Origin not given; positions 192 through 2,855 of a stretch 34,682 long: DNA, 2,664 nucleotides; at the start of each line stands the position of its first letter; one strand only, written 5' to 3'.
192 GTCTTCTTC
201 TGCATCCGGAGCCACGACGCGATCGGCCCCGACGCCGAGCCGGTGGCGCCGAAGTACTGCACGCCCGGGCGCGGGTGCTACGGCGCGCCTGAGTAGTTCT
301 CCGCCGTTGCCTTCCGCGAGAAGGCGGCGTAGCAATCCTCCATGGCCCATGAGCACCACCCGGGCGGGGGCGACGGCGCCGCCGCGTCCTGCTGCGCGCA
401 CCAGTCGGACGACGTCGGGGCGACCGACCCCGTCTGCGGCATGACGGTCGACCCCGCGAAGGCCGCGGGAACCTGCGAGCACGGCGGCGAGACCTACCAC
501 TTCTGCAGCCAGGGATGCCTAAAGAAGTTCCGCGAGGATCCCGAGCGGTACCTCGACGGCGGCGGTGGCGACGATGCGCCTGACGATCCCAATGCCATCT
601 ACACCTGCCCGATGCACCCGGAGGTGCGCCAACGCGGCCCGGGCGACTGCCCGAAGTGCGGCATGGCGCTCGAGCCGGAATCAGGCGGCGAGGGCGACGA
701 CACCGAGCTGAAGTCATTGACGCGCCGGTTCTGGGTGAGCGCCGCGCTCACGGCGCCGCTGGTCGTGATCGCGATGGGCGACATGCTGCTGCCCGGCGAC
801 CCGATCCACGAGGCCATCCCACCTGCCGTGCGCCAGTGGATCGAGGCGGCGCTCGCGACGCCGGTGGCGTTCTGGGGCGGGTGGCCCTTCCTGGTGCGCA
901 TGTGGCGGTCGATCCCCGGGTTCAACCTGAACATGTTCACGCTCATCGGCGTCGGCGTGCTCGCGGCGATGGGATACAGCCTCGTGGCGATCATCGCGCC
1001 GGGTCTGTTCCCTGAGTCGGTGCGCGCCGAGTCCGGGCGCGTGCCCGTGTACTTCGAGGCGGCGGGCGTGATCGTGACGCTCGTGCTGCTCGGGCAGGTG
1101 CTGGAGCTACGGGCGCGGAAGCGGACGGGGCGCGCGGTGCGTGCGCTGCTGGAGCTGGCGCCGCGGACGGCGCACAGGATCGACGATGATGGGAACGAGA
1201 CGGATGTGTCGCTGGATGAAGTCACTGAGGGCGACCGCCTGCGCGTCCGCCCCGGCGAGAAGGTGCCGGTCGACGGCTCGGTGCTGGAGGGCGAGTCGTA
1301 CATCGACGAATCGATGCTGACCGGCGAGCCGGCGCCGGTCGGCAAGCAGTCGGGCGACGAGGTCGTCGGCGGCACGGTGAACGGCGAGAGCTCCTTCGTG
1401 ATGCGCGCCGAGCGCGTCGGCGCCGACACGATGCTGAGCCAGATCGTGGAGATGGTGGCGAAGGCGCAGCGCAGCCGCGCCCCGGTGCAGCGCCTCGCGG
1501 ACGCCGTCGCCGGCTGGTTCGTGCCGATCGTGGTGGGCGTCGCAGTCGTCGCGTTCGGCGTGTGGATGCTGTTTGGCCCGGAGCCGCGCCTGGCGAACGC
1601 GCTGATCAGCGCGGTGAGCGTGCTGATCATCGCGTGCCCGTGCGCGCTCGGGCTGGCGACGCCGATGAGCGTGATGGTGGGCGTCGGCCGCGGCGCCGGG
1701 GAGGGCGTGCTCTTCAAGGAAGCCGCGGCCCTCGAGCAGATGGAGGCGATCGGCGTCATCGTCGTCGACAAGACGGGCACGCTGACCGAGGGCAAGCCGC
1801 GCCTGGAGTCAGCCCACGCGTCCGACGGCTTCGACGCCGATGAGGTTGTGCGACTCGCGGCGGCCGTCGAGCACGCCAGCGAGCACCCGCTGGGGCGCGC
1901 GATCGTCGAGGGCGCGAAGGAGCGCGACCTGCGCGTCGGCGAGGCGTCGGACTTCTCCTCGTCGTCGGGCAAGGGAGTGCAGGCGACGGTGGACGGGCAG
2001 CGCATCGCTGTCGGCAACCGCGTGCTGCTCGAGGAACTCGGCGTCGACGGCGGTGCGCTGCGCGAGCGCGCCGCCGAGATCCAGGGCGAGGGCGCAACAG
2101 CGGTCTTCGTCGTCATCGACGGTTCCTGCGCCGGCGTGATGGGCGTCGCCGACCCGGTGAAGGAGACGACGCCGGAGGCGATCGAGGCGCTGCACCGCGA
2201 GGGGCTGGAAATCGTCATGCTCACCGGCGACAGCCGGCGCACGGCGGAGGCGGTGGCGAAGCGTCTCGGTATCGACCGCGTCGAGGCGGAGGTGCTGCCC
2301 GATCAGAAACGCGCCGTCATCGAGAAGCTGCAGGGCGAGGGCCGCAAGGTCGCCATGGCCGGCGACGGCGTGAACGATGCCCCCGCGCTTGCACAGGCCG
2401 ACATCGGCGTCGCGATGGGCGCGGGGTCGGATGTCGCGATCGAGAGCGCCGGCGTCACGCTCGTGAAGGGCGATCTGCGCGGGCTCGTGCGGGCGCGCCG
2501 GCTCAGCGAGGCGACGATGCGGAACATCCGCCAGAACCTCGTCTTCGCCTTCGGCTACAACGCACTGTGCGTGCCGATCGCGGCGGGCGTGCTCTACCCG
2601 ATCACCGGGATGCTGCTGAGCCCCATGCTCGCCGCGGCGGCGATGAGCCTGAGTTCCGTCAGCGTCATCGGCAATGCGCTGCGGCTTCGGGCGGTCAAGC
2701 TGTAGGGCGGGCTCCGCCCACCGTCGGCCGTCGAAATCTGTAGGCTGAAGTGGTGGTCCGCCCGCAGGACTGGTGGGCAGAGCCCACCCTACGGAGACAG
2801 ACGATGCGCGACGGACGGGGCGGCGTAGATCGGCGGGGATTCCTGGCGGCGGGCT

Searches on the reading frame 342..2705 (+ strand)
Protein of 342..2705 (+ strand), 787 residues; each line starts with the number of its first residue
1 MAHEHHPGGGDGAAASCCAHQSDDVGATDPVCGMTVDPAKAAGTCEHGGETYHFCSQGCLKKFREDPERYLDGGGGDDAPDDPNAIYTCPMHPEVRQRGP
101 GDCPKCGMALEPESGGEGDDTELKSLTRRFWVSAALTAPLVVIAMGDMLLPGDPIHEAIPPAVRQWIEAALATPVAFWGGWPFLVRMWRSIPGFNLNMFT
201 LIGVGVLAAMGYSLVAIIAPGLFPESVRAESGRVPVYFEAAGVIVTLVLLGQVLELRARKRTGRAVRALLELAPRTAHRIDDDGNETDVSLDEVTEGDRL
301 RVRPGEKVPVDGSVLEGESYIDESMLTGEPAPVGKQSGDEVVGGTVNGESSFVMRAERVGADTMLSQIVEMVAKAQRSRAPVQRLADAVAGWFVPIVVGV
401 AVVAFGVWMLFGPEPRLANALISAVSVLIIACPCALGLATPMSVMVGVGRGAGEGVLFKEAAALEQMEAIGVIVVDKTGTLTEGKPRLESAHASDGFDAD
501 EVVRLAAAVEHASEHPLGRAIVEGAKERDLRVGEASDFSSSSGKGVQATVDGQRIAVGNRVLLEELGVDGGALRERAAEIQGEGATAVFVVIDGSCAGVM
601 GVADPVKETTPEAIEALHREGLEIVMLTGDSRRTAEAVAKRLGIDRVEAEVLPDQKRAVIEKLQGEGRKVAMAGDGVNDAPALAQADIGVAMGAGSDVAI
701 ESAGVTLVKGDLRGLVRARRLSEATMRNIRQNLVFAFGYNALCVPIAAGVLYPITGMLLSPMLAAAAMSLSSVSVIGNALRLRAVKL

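Call 7: search_protein_families(library=pfam, proteins=[window:342-2705:+], max_evalue=0.01)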
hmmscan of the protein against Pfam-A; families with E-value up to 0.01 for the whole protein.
window:342-2705:+ (787 aa): 8 families
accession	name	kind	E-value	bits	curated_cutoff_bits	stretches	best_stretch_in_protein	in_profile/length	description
PF00122.25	E1-E2_ATPase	-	1.2e-57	194.8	28.1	1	271-452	1-179/181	E1-E2 ATPase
PF00702.32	Hydrolase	-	2.2e-37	129.8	26.4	1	472-687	3-191/191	haloacid dehalogenase-like hydrolase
PF04945.19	YHS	-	8.1e-16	58.2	30.3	1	28-71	2-44/47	YHS domain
PF19335.5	HMBD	-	2.5e-12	46.9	23.6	1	87-113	2-28/28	Heavy metal binding domain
PF08282.18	Hydrolase_3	-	1.5e-07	31.9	20.9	1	658-707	194-243/255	haloacid dehalogenase-like hydrolase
PF12710.13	HAD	-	1.8e-05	25.7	27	1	610-666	87-142/189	haloacid dehalogenase-like hydrolase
PF24273.1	TRASH_HVO_1752_C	-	0.0019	18.7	27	1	31-69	6-42/47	HVO_1752, C-terminal TRASH domain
PF06467.20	zf-FCS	-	0.0084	16.4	22.4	0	46-63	22-39/39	MYM-type Zinc finger with FCS sequence motif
